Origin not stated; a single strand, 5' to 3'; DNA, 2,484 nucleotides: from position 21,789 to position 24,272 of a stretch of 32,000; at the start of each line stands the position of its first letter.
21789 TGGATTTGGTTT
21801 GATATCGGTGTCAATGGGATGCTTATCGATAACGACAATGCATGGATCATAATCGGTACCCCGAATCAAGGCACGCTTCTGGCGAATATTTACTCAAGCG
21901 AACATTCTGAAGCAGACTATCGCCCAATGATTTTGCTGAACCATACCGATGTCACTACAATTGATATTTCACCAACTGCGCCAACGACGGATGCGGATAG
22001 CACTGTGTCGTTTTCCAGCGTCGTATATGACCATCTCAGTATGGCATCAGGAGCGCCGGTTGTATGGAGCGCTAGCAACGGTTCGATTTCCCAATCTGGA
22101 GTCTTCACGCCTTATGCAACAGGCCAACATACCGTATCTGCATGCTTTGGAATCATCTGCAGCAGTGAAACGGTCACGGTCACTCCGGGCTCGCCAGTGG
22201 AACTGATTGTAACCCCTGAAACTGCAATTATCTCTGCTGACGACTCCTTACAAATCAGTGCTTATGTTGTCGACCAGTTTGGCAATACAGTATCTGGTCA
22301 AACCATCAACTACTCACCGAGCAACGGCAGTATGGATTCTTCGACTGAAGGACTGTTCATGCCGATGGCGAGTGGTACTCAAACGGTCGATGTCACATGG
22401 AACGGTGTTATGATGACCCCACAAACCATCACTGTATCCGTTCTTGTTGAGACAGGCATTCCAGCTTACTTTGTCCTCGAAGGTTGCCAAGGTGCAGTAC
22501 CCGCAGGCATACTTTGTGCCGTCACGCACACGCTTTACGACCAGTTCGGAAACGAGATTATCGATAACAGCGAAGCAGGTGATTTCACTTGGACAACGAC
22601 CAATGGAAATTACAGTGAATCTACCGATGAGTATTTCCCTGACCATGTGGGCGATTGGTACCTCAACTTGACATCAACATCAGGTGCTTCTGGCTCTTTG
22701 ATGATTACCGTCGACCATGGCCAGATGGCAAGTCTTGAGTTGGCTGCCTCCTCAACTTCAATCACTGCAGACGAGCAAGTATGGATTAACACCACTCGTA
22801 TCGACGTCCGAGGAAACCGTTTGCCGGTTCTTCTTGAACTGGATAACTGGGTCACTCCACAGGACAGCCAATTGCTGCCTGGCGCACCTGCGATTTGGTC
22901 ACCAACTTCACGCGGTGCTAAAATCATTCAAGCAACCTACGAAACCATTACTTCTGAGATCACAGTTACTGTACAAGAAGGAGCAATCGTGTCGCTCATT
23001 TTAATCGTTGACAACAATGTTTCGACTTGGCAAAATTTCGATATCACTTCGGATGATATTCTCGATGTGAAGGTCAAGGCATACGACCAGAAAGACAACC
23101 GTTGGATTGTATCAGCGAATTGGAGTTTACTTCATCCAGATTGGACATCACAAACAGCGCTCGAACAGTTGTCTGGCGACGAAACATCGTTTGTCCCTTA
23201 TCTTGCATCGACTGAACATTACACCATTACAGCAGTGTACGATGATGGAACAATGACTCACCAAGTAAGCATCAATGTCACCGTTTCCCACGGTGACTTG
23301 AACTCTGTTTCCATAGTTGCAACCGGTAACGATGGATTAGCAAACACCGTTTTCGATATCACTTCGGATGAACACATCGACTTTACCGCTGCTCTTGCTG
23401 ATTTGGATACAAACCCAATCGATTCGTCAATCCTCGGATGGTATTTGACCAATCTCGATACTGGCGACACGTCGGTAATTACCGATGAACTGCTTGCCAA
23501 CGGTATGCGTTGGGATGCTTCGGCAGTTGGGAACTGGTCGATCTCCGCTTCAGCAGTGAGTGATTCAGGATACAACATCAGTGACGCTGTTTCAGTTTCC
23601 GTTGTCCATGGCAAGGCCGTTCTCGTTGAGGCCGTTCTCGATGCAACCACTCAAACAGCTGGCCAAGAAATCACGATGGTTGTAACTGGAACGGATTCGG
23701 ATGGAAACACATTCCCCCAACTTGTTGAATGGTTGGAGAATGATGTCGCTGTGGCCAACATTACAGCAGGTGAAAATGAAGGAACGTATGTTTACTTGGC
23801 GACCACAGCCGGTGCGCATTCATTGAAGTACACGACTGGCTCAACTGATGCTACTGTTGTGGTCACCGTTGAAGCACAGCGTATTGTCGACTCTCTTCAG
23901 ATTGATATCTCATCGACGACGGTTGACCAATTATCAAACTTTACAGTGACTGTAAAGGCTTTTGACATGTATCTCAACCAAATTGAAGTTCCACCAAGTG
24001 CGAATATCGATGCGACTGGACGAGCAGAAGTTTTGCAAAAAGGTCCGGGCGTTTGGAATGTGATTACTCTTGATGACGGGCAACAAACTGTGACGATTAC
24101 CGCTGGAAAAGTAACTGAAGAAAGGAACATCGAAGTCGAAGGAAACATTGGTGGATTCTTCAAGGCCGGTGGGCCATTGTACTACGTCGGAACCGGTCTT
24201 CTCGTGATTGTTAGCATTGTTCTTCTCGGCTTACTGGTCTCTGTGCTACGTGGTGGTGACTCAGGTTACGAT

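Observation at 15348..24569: Giant 3073-aa surface protein with a strictly alternating (A-B)x6-A module array on an Ig-like stalk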

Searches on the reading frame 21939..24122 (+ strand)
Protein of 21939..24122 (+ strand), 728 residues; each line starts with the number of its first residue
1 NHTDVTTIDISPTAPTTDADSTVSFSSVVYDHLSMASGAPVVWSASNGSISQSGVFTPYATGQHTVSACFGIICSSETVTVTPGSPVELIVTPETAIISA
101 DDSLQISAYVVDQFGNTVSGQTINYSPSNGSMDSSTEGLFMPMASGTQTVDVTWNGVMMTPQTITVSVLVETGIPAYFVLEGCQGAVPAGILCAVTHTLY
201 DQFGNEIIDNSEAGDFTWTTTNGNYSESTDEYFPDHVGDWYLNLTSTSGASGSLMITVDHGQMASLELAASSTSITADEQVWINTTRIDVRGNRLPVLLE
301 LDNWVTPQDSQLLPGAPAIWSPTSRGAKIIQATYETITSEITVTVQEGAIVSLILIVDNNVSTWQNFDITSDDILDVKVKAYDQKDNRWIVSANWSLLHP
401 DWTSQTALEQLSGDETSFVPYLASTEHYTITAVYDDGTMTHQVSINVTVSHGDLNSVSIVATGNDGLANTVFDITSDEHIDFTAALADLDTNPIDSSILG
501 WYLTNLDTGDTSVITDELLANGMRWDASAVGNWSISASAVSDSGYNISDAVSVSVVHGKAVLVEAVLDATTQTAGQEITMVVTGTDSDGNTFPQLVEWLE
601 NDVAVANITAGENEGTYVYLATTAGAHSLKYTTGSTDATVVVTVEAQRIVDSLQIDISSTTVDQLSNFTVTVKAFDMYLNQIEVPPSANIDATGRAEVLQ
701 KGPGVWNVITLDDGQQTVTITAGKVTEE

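Call 11: search_protein_families(library=pfam, proteins=[window:21939-24122:+], max_evalue=1)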
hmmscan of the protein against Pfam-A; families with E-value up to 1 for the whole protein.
window:21939-24122:+ (728 aa): 2 families
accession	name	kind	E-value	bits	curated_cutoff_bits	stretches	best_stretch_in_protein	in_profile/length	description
PF02369.22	Big_1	-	0.00026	21.5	34.9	2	88-136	3-53/93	Bacterial Ig-like domain (group 1)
PF18676.6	MBG_2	-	1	10.5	25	1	505-548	25-65/72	MBG domain (YGX type)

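Call 46: predict_structure(alignment_id=A4)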
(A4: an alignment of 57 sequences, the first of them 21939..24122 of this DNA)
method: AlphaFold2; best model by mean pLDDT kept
length: 728 residues; sequences in the alignment: 57
mean_pLDDT: 89.1   pTM: 0.42
mean pLDDT of the five models: 89.1, 88.0, 87.5, 87.5, 86.2
residues with pLDDT >= 90: 409; 70-90: 303; 50-70: 13; < 50: 3
segments of 3 or more residues with pLDDT < 50: none
pLDDT, mean of each block of 10 residues (from residue 1): 74 89 90 85 91 90 91 91 90 92 93 88 91 92 91 81 93 92 89 92 90 91 90 91 93 93 92 90 93 91 90 92 89 93 88 84 78 91 84 93 91 93 93 89 93 93 91 91 93 92 94 93 92 94 91 91 90 88 89 90 84 89 89 88 87 86 84 89 83 82 84 82 60
secondary structure, 60 per line:
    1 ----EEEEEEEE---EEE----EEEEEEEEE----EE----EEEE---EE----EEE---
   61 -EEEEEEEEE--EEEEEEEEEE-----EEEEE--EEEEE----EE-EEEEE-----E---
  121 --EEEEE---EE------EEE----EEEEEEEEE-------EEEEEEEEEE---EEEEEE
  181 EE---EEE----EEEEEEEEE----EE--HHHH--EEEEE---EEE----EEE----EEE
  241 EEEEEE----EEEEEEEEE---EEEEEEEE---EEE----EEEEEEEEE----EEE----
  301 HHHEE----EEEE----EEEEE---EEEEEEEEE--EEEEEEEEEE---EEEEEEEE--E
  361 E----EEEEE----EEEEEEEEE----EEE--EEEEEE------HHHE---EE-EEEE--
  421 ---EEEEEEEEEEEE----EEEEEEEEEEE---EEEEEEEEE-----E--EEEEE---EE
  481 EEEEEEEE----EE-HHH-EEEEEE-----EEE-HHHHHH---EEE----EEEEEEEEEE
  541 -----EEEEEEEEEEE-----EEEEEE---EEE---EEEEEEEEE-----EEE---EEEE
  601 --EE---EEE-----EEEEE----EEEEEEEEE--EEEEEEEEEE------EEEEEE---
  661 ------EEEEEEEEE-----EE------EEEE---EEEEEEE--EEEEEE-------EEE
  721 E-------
elements in order (helices of 4 or more, strands of 3 or more residues): E5-12 E16-18 E23-31 E42-45 E55-57 E62-70 E73-82 E88-92 E95-99 E107-111 E123-127 E139-141 E146-154 E162-171 E175-182 E186-188 E193-201 H210-213 E216-220 E224-226 E231-233 E238-246 E251-259 E263-270 E274-276 E281-289 E294-296 E310-313 E318-322 E326-334 E337-346 E350-357 E366-370 E375-383 E388-390 E393-398 E415-418 E424-435 E440-450 E454-462 E471-475 E479-488 E500-505 E511-513 H515-520 E524-526 E531-540 E546-556 E562-567 E571-573 E577-585 E591-593 E597-600 E608-610 E616-620 E625-633 E636-645 E652-657 E667-675 E689-692 E696-702 E705-710 E718-721

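Call 52: fold_search(model_id=the predicted structure, library=pdb)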
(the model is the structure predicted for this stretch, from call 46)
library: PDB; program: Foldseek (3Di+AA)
matches with E <= 10: 1921; with E <= 0.001: 452
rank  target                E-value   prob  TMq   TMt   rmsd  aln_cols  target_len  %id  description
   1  9hcj_10               3.0e-23  1.00  0.15  0.09  25.1      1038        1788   11  D. discoideum nuclear pore complex (released 2024-12-25)
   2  7r5k_10               1.6e-22  1.00  0.14  0.08  30.9       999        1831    9  Human nuclear pore complex (constricted) (released 2022-06-22)
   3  3dmk_B                2.4e-14  1.00  0.14  0.15  65.0       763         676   10  Crystal structure of Down Syndrome Cell Adhesion Molecule (DSCAM) isoform 1.30.30, N-terminal eight Ig domains (released 2008-10-07)
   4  3dmk_A                3.9e-14  1.00  0.20  0.19  72.0       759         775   10  Crystal structure of Down Syndrome Cell Adhesion Molecule (DSCAM) isoform 1.30.30, N-terminal eight Ig domains (released 2008-10-07)
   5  9g93_A                6.4e-14  1.00  0.17  0.20  59.3       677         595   12  CryoET structure of the in vitro grown Bacillus anthracis Sap S-layer (released 2024-12-18)
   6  9flp_A                8.9e-14  1.00  0.20  0.17  22.4       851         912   13  CryoEM structure of the neck (1403-2314) in the grappling hook protein A (GhpA) in the bacterium Aureispira sp. CCB-QB (released 2024-10-16)
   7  6vg1_A                1.8e-13  1.00  0.23  0.25  17.5       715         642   11  xenopus protocadherin 8.1 EC1-6 (released 2020-03-11)
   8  7ok5_B                5.9e-13  1.00  0.16  0.19  57.2       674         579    9  Crystal structure of mouse neurofascin 155 immunoglobulin domains (released 2022-12-14)
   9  6vg1_B                1.1e-12  1.00  0.21  0.23  17.7       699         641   11  xenopus protocadherin 8.1 EC1-6 (released 2020-03-11)
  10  9ba4_A                1.1e-12  1.00  0.17  0.14  53.6       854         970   10  Full-length cross-linked Contactin 2 (CNTN2) (released 2024-07-17)
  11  5ftx                  1.7e-12  1.00  0.16  0.18  44.0       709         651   14  Structure of surface layer protein SbsC, domains 4-9 (released 2017-02-22)
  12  8wa2_C                2.0e-12  1.00  0.15  0.10  33.6       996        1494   10  cryo-EM structure of native mastigonemes isolated from Chlamydomonas reinhardtii at 3.0 angstrom resolution (released 2024-04-10)
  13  7ok5_A                2.8e-12  1.00  0.16  0.19  56.7       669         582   10  Crystal structure of mouse neurofascin 155 immunoglobulin domains (released 2022-12-14)
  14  7ol4_C                3.0e-12  1.00  0.16  0.18  57.6       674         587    9  Mouse contactin-1 neurofascin-155 immunoglobulin domains adhesion complex (released 2022-12-14)
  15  8a0y_A                3.9e-12  1.00  0.16  0.19  45.0       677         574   12  Crystal structure of mouse contactin 2 immunoglobulin domains (released 2023-11-01)
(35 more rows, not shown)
